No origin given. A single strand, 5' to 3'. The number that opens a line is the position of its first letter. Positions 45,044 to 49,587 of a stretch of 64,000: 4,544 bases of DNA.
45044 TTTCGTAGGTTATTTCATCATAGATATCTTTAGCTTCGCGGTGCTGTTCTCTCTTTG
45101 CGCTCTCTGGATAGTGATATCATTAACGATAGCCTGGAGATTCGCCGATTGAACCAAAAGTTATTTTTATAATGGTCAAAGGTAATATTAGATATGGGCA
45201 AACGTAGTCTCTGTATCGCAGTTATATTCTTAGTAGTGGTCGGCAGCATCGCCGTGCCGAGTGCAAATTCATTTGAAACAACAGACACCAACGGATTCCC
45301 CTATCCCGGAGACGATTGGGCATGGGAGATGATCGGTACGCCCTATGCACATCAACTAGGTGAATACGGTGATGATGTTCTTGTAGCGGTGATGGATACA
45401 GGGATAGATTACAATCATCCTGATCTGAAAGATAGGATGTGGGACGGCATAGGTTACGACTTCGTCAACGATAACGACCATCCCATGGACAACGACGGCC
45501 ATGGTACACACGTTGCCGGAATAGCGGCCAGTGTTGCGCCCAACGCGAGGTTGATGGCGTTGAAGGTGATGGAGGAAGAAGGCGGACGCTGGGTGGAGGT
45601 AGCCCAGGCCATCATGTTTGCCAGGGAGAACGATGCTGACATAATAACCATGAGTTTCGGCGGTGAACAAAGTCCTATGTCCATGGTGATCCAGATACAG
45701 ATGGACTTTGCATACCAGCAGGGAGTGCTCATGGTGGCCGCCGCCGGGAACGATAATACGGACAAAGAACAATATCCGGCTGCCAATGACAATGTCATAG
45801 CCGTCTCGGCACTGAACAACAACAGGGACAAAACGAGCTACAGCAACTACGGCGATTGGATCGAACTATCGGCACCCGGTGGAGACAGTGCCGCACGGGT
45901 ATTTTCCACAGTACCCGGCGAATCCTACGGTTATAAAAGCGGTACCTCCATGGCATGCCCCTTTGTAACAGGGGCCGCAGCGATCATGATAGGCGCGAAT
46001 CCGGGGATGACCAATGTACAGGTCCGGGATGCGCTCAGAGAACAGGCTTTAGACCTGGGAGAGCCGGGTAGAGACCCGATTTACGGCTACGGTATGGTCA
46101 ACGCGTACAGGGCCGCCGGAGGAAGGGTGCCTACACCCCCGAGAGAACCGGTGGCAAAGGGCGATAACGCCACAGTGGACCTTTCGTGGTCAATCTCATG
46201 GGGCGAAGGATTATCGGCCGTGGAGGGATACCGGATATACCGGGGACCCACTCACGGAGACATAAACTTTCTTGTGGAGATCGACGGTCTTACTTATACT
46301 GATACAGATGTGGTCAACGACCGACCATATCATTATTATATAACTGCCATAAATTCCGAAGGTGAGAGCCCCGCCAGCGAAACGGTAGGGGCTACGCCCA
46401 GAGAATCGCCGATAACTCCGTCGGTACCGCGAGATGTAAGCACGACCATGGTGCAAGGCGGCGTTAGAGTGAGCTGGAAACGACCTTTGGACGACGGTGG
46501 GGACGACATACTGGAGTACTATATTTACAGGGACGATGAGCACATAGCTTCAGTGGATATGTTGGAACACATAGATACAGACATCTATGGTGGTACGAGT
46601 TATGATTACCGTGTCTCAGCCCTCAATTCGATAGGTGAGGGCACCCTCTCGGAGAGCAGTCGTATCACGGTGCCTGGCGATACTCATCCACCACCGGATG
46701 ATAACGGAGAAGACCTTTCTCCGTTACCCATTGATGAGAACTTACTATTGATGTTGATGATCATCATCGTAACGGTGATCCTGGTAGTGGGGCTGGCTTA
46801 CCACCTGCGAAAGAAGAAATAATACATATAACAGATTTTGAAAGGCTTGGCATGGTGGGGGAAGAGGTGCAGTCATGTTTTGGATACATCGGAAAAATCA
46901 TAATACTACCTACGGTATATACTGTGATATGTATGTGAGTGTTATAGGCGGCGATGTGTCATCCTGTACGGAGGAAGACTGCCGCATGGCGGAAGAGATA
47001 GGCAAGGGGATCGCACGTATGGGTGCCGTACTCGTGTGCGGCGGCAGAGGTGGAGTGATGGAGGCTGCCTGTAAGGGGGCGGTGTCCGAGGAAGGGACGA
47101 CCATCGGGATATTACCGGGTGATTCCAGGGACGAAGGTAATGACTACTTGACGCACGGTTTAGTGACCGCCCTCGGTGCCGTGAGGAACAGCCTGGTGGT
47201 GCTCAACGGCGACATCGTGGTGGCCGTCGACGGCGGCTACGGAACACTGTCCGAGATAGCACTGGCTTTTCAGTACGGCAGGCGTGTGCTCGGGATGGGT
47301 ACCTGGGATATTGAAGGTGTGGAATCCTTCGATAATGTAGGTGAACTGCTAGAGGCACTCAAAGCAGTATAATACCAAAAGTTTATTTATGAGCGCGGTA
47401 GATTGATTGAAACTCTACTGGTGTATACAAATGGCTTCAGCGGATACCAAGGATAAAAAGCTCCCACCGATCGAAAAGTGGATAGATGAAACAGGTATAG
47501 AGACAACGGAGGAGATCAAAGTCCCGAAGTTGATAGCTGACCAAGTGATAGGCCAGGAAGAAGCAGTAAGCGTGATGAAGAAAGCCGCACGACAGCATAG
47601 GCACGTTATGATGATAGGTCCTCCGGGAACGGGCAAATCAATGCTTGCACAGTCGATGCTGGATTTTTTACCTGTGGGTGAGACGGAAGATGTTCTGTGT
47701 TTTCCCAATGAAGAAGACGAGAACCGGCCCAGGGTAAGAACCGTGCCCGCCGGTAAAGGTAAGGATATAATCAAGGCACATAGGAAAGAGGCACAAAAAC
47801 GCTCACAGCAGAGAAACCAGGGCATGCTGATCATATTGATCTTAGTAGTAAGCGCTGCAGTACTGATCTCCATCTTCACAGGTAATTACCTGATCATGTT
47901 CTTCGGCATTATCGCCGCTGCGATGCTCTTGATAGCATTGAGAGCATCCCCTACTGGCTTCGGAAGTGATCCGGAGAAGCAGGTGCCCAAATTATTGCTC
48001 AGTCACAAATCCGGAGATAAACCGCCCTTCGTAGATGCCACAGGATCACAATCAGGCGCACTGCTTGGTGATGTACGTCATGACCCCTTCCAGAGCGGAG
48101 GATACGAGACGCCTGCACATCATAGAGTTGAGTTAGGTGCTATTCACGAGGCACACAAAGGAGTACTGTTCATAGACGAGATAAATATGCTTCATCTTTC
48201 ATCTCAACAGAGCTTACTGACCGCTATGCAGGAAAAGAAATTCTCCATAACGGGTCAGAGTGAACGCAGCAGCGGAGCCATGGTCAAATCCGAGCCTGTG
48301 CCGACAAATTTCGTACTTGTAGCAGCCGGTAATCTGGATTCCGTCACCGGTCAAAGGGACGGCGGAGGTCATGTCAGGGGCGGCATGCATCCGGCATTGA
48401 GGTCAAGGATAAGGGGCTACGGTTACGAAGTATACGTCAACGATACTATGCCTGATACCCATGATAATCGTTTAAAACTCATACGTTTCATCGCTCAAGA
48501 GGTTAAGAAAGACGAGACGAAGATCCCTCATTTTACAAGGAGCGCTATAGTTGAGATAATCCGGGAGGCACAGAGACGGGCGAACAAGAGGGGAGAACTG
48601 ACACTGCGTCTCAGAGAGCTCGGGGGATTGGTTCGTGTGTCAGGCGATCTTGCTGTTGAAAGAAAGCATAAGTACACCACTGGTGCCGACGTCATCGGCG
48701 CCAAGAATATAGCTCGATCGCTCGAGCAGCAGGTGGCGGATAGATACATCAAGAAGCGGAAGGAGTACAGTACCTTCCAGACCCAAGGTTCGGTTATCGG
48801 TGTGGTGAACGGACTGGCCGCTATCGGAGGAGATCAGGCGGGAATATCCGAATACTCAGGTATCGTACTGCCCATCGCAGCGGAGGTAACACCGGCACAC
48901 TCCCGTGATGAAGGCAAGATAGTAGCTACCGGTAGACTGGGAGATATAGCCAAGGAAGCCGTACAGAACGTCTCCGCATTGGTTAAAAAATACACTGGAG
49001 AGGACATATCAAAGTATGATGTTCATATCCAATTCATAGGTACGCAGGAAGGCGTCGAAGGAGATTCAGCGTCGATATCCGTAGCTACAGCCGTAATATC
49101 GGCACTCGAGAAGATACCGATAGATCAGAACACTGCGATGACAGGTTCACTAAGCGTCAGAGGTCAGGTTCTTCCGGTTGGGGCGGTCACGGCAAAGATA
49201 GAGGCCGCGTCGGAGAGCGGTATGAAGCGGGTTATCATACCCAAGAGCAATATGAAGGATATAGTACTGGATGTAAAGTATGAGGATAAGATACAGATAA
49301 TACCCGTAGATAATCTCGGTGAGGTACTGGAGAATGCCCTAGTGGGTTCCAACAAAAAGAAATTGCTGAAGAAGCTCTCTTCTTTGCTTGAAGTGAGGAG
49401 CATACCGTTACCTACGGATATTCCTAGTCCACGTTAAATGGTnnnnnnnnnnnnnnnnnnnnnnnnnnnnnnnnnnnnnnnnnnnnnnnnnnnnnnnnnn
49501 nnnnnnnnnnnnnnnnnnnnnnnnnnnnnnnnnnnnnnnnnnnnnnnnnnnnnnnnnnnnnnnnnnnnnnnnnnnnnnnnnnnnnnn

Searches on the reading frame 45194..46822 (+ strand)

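Call 20: search_protein_families(library=pfam, proteins=[window:45194-46822:+], max_evalue=0.00001)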
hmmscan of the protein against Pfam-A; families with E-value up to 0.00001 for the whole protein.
window:45194-46822:+ (542 aa): 2 families
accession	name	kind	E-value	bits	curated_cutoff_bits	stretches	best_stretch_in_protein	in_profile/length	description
PF00082.27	Peptidase_S8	-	2.5e-57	194.9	21.8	1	59-300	1-288/288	Subtilase family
PF00041.27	fn3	-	1.4e-13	51.3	25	0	422-490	14-82/84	Fibronectin type III domain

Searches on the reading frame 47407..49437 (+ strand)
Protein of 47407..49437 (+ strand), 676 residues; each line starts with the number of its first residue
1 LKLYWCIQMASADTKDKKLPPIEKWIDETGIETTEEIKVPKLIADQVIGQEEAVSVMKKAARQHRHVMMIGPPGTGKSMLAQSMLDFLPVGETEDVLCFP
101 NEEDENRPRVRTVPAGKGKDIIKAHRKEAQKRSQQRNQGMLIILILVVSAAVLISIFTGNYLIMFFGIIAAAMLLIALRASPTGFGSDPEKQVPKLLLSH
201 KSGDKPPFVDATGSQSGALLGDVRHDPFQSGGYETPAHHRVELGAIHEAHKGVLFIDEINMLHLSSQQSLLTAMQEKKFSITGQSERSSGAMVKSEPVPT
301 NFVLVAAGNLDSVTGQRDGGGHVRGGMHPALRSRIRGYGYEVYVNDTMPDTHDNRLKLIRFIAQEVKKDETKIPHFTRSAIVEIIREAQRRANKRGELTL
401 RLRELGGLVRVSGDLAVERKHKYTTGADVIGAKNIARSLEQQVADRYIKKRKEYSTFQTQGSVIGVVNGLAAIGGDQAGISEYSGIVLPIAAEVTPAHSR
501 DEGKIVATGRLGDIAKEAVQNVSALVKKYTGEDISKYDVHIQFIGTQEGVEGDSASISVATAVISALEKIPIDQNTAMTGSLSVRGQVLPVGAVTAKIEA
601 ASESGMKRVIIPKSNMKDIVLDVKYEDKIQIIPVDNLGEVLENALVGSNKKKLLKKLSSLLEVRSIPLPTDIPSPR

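Call 58: search_protein_families(library=ncbifam, proteins=[window:47407-49437:+], max_evalue=1e-10)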
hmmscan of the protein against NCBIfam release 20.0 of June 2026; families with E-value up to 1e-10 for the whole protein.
window:47407-49437:+ (676 aa): 8 families
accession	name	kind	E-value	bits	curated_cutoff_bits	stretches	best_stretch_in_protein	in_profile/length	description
TIGR00764.1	lon_rel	equivalog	3.6e-257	854.9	516.6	1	32-657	5-606/608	ATP-dependent protease LonB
TIGR02902.1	spore_lonB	equivalog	5.9e-44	150.6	723.3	1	459-645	343-531/531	ATP-dependent protease LonB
TIGR02903.1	spore_lon_C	equivalog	1.1e-40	139.7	678.8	1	479-642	453-612/615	Lon family ATP-dependent protease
TIGR00763.1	lon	equivalog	5.7e-31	107.8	608.05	1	369-645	549-795/795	endopeptidase La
NF008053.0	PRK10787.1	equivalog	7.2e-21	73.9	891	1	366-646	516-772/784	endopeptidase La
TIGR00368.1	TIGR00368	hypoth_equivalog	1.2e-15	57.1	362.4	0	42-93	189-240/499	YifB family Mg chelatase-like AAA ATPase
TIGR00416.1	sms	equivalog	2.8e-13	49.4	403.05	1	514-641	333-454/454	DNA repair protein RadA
NF038308.1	RNA_repair_RtcR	equivalog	7.3e-13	48.2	650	0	243-287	271-315/530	RNA repair transcriptional activator RtcR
